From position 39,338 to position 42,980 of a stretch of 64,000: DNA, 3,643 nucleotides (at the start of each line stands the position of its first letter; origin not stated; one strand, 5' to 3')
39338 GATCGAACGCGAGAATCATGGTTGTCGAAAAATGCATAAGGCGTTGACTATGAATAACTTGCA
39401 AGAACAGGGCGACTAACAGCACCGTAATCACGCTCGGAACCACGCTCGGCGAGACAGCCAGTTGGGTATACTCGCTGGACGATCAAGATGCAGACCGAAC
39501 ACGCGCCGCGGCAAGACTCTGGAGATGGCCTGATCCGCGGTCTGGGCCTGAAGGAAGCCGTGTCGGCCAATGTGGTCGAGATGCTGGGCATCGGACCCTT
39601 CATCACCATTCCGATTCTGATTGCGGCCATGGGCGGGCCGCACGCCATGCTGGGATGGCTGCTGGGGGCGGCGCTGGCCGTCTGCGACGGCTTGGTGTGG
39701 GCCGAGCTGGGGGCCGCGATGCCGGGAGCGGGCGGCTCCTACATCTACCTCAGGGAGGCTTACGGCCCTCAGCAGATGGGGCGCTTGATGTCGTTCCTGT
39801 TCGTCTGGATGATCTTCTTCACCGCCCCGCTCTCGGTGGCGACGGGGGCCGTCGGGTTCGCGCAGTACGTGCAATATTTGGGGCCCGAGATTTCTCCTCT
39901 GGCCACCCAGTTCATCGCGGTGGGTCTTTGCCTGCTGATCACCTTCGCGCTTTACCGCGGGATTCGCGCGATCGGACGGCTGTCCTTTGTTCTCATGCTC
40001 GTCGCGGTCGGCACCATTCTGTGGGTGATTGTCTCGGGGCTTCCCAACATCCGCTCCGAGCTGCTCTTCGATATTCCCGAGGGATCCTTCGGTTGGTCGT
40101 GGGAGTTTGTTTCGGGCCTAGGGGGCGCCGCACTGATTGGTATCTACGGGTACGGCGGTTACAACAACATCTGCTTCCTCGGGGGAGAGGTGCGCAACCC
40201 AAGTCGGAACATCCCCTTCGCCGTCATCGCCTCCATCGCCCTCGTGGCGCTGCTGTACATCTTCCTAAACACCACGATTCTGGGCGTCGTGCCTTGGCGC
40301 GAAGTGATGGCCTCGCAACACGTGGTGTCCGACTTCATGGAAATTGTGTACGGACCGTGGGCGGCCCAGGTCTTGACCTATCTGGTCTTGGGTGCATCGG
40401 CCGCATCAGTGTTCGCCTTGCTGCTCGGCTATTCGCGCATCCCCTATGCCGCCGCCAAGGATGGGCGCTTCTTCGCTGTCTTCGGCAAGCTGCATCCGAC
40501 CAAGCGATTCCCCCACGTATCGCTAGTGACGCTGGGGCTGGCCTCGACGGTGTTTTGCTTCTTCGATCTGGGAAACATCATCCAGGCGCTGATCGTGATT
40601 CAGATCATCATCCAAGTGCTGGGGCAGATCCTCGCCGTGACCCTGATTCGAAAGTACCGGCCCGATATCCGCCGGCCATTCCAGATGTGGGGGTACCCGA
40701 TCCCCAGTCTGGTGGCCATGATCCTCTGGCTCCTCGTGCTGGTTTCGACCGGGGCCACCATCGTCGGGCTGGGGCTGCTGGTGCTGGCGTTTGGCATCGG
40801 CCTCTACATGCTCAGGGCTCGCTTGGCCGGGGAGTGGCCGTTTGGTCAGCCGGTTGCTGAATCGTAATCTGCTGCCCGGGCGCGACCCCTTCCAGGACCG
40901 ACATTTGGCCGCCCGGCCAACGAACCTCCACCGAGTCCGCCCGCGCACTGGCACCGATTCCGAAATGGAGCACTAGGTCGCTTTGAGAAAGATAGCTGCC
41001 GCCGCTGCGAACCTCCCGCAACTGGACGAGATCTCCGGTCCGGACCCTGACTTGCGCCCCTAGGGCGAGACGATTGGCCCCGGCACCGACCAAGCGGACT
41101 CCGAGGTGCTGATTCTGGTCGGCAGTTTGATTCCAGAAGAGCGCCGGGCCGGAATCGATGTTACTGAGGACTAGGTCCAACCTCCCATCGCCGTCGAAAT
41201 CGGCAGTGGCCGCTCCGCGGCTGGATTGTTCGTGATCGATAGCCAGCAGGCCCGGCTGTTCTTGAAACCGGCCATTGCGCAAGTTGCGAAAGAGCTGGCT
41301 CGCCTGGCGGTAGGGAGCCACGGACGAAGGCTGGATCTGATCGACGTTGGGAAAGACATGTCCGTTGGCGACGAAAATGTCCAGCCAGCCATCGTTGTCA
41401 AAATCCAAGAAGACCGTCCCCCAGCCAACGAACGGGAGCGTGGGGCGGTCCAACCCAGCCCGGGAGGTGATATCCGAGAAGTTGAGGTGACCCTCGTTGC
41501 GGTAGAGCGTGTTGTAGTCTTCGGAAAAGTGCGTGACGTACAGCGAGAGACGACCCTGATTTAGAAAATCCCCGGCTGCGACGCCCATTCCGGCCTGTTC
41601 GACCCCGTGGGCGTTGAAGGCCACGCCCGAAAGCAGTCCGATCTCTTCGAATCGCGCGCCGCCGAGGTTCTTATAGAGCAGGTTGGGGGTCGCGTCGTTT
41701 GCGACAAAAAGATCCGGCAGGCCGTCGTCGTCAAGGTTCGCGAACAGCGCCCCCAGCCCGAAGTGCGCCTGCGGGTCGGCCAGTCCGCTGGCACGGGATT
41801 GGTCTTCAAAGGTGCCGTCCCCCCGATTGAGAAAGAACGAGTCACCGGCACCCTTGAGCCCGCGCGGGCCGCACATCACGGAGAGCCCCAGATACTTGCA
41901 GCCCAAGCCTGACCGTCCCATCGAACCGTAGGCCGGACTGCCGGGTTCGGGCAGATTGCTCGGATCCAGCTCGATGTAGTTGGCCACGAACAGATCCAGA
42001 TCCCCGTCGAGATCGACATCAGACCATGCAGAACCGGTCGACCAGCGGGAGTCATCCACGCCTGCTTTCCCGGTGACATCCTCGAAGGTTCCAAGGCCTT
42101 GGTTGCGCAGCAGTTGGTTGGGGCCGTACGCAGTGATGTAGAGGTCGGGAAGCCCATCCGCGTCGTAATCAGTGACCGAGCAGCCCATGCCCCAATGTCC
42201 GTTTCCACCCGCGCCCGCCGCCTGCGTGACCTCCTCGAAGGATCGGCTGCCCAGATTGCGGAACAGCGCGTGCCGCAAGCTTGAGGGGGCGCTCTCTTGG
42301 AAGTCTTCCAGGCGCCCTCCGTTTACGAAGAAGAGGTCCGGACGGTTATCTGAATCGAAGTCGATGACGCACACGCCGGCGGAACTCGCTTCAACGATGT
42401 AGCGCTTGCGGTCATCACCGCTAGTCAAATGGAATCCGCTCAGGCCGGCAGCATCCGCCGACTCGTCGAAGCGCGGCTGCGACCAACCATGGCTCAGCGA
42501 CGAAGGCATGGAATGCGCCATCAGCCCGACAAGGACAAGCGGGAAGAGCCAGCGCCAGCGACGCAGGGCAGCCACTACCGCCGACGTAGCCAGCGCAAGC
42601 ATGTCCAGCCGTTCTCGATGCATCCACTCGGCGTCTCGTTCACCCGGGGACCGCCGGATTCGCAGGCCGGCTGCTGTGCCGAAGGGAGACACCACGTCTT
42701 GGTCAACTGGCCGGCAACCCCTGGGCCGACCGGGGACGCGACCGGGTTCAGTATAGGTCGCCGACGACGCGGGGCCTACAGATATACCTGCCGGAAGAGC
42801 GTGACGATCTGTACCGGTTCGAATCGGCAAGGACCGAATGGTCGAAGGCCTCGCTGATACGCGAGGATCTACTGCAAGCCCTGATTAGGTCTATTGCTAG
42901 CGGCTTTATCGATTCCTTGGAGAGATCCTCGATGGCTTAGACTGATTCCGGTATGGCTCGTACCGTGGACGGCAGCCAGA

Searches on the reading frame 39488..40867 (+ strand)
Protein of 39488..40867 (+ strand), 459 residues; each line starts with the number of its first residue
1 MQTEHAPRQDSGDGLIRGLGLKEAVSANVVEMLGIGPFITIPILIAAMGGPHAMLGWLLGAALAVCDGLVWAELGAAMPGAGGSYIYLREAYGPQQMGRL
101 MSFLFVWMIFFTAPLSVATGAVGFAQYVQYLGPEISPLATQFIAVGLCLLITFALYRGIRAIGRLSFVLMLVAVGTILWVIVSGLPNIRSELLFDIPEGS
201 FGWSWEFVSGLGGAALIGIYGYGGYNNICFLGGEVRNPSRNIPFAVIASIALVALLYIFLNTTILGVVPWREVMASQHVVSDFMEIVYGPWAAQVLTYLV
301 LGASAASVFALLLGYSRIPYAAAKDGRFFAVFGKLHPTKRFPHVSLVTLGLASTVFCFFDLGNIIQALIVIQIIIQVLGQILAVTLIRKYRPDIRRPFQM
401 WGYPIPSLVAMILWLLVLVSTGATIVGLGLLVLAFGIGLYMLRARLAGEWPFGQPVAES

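Call 85: search_protein_families(library=pfam, proteins=[window:39488-40867:+], max_evalue=0.01)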
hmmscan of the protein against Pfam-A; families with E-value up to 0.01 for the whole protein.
window:39488-40867:+ (459 aa): 2 families
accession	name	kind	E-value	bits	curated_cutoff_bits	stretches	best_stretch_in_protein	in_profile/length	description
PF13520.12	AA_permease_2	-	1.2e-41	143.5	27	1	29-420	11-402/427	Amino acid permease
PF00324.27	AA_permease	-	4.4e-22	78.9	24.6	1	31-423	9-422/470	Amino acid permease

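Call 86: find_related_loci(query=window:39488-40864:+, collection=metagenome_contigs, flank=5000)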
Query window:39488-40864:+ (459 aa) in metagenome_contigs; peptide patterns used: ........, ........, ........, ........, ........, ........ (x = any residue, [..] = any of these).
151 stretches matched a pattern; 8 encode a relative of the query (tblastn E <= 1e-3); 8 distinct loci.
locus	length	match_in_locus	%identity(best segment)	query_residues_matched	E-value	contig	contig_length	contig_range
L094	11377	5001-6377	92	1-459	0e+0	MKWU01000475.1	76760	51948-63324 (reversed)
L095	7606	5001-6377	92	1-459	0e+0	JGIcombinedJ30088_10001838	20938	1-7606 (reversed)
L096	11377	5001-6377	90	1-459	0e+0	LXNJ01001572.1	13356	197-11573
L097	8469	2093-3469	89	1-459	0e+0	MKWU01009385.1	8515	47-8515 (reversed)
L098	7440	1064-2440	89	1-459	0e+0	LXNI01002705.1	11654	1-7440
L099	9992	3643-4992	76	5-454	0e+0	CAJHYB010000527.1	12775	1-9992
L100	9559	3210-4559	51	15-458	2e-141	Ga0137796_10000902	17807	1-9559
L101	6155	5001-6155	49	1-361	1e-112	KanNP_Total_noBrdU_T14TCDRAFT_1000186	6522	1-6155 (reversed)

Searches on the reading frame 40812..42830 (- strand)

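Call 85: search_protein_families(library=pfam, proteins=[window:40812-42830:-], max_evalue=0.01)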
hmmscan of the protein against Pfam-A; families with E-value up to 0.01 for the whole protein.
window:40812-42830:- (672 aa): 3 families
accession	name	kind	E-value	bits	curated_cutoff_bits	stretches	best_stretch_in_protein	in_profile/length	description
PF13517.12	FG-GAP_3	-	1.2e-39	135.2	26.9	6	221-282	1-61/61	FG-GAP-like repeat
PF07593.17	UnbV_ASPIC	-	1.4e-23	83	23.4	1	589-656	1-68/68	ASPIC and UnbV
PF01839.29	FG-GAP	-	9.6e-12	45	22.1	2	540-557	5-22/37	FG-GAP repeat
